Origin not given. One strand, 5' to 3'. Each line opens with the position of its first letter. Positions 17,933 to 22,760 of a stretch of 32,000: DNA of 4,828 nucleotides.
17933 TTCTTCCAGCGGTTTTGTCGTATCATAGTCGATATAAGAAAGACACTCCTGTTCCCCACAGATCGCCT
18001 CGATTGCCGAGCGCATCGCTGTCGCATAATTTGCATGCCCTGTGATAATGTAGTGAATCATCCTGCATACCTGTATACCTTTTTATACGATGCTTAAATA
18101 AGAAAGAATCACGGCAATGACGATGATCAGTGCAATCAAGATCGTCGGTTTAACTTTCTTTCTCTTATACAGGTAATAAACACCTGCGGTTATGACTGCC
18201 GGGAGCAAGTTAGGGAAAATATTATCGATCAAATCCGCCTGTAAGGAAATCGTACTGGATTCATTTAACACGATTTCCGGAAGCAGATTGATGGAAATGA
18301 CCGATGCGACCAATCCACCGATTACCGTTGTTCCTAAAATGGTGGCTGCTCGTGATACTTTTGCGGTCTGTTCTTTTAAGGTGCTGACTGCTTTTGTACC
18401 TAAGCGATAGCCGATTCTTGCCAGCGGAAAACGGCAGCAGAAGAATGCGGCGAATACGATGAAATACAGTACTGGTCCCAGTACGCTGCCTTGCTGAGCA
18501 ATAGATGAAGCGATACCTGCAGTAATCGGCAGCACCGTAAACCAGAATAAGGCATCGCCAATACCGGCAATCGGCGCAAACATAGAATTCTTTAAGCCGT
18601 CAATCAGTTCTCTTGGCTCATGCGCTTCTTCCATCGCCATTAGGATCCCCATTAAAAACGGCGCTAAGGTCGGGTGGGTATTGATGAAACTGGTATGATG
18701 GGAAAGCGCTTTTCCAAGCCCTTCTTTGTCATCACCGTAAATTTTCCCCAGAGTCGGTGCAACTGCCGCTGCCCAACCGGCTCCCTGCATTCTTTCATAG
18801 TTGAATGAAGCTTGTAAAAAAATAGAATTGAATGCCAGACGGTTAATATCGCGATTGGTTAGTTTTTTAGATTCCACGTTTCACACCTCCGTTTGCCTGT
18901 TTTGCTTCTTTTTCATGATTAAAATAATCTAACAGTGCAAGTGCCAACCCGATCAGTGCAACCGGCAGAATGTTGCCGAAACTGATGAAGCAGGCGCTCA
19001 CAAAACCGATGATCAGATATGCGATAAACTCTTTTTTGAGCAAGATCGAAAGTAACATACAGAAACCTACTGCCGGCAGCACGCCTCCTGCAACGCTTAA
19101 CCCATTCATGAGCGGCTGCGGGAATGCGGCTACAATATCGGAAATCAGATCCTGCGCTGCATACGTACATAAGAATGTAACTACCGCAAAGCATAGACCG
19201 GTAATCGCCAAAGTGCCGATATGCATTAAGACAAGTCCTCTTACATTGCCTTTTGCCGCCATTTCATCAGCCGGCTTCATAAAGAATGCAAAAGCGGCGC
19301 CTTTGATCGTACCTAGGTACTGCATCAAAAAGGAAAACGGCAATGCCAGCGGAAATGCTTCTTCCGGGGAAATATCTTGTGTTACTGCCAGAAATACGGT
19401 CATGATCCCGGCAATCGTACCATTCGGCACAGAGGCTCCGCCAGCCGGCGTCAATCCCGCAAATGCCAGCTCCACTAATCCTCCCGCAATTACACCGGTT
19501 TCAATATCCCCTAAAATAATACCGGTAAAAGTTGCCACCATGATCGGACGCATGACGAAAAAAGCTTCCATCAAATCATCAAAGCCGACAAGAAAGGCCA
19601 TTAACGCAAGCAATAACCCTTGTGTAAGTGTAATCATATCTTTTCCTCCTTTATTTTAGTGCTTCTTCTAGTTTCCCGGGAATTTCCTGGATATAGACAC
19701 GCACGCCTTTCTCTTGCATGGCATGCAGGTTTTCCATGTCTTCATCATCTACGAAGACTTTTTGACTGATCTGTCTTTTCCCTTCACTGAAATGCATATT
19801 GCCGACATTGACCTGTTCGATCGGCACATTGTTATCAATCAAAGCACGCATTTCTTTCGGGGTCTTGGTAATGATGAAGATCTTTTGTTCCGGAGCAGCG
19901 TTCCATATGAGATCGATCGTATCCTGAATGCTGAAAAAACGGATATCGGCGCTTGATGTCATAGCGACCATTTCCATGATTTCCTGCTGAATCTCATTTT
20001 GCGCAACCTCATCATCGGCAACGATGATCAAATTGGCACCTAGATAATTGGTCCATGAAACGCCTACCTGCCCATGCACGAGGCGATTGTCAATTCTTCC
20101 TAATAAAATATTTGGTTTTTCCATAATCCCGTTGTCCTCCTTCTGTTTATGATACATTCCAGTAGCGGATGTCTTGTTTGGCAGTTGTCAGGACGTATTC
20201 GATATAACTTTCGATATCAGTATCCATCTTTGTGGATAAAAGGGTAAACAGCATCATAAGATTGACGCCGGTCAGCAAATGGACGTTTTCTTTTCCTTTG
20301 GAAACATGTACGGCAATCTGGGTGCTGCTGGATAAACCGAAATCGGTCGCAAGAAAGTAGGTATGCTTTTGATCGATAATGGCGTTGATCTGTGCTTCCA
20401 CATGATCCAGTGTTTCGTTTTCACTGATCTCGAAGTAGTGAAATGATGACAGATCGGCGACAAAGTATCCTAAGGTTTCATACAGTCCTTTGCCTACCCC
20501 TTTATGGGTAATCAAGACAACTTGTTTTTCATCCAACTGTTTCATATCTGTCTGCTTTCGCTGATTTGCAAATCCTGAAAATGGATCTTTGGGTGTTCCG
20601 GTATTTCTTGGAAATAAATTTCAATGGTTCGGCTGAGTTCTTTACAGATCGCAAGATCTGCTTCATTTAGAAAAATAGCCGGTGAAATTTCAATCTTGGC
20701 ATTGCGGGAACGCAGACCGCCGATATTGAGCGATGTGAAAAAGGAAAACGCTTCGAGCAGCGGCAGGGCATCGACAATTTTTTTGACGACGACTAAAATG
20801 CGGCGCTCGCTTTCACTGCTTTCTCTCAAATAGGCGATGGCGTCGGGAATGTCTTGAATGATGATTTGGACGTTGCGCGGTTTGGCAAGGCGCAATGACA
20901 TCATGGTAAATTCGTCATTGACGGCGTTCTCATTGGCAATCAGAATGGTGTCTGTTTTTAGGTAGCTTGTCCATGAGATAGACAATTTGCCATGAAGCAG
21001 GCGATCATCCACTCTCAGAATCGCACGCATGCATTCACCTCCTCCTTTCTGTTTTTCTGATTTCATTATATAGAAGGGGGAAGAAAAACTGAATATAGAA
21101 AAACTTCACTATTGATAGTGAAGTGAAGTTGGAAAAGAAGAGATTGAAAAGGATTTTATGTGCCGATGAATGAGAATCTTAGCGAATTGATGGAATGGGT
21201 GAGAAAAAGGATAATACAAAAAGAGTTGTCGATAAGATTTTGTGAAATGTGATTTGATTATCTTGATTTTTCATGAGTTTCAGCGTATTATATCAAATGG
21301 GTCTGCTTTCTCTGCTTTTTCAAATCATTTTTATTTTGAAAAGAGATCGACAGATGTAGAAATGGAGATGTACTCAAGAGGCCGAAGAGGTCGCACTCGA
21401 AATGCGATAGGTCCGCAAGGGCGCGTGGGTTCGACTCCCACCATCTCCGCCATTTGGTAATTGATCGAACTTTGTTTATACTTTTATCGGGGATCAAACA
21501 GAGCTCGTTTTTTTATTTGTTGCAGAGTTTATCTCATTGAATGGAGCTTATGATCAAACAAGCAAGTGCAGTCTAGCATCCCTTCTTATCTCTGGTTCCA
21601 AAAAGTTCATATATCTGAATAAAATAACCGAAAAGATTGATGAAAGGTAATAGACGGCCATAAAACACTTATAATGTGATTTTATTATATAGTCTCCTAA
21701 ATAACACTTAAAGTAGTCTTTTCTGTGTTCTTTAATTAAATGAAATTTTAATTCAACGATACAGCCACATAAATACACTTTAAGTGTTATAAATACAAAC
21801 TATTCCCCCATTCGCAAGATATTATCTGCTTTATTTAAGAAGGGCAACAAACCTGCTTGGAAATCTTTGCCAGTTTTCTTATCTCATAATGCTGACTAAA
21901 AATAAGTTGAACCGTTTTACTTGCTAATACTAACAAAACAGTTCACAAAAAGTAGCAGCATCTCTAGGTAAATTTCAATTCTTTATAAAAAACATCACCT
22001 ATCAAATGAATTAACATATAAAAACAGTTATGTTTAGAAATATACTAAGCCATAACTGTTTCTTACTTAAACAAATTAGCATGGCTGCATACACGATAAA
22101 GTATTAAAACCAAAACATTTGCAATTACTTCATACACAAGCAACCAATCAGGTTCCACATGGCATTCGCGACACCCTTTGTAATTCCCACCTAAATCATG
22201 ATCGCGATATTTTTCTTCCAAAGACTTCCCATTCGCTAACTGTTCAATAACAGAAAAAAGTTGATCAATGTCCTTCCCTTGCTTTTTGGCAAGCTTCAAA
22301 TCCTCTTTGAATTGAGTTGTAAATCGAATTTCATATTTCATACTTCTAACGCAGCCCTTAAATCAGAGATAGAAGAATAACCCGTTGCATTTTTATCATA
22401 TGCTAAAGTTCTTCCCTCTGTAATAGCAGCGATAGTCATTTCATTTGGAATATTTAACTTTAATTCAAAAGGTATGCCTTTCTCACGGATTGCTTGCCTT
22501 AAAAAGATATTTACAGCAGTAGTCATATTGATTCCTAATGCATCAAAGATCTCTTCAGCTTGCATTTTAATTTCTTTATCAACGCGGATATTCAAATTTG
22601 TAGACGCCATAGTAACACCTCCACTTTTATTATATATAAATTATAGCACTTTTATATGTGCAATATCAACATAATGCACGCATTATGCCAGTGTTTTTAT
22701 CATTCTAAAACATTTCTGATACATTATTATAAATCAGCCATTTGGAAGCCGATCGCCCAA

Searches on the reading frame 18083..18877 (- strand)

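Call 65: search_protein_families(library=pfam, proteins=[window:18083-18877:-], max_evalue=0.00001)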
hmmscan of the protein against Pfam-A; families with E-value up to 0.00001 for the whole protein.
window:18083-18877:- (264 aa): 1 family
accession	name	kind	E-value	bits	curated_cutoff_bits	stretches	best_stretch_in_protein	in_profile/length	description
PF03613.19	EIID-AGA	-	3.3e-87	292.5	25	1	5-263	1-264/265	PTS system mannose/fructose/sorbose family IID component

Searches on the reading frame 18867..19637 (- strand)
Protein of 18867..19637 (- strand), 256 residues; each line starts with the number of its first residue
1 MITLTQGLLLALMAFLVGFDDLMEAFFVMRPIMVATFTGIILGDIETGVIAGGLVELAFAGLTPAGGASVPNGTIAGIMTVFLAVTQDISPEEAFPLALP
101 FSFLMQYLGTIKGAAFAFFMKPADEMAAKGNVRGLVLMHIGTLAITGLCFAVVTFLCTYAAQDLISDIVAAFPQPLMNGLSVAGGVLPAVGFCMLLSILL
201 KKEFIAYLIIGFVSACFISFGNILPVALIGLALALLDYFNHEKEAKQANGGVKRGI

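Call 65: search_protein_families(library=pfam, proteins=[window:18867-19637:-], max_evalue=0.00001)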
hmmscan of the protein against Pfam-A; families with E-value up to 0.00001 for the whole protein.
window:18867-19637:- (256 aa): 1 family
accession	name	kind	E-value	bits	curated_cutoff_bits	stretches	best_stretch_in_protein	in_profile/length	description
PF03609.19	EII-Sor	-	1.2e-61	208.6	26.3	1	5-235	2-232/233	PTS system sorbose-specific iic component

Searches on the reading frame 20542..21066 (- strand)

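Call 65: search_protein_families(library=pfam, proteins=[window:20542-21066:-], max_evalue=0.00001)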
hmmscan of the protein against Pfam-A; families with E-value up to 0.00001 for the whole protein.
window:20542-21066:- (174 aa): 1 family
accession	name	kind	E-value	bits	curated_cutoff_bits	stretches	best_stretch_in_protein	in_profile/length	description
PF03830.20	PTSIIB_sorb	-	4.5e-34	118.3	27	1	16-159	3-147/148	PTS system sorbose subfamily IIB component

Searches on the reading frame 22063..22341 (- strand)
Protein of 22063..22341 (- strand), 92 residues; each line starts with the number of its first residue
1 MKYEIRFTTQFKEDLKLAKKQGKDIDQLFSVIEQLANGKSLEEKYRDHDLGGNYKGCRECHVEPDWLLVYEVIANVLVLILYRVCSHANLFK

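Call 35: search_protein_families(library=pfam, proteins=[window:22063-22341:-], max_evalue=0.001)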
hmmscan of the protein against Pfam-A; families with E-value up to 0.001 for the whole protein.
window:22063-22341:- (92 aa): 2 families
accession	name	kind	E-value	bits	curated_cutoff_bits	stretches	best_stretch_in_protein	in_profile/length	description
PF15738.11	YafQ_toxin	-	1.7e-33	115.2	30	1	3-92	1-88/88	Bacterial toxin of type II toxin-antitoxin system, YafQ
PF05016.21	ParE_toxin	-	9.6e-10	39.4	23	1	5-89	1-87/89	ParE toxin of type II toxin-antitoxin system, parDE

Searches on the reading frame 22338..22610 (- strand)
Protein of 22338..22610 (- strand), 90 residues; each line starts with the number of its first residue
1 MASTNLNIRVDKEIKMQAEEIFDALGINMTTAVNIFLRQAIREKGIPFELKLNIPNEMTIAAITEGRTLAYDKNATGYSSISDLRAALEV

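Call 35: search_protein_families(library=pfam, proteins=[window:22338-22610:-], max_evalue=0.001)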
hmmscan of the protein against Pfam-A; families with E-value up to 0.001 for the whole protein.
window:22338-22610:- (90 aa): 1 family
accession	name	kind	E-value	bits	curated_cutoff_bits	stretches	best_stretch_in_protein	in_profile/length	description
PF04221.18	RelB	-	2.4e-15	56.7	22.4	1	6-68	4-66/82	RelB antitoxin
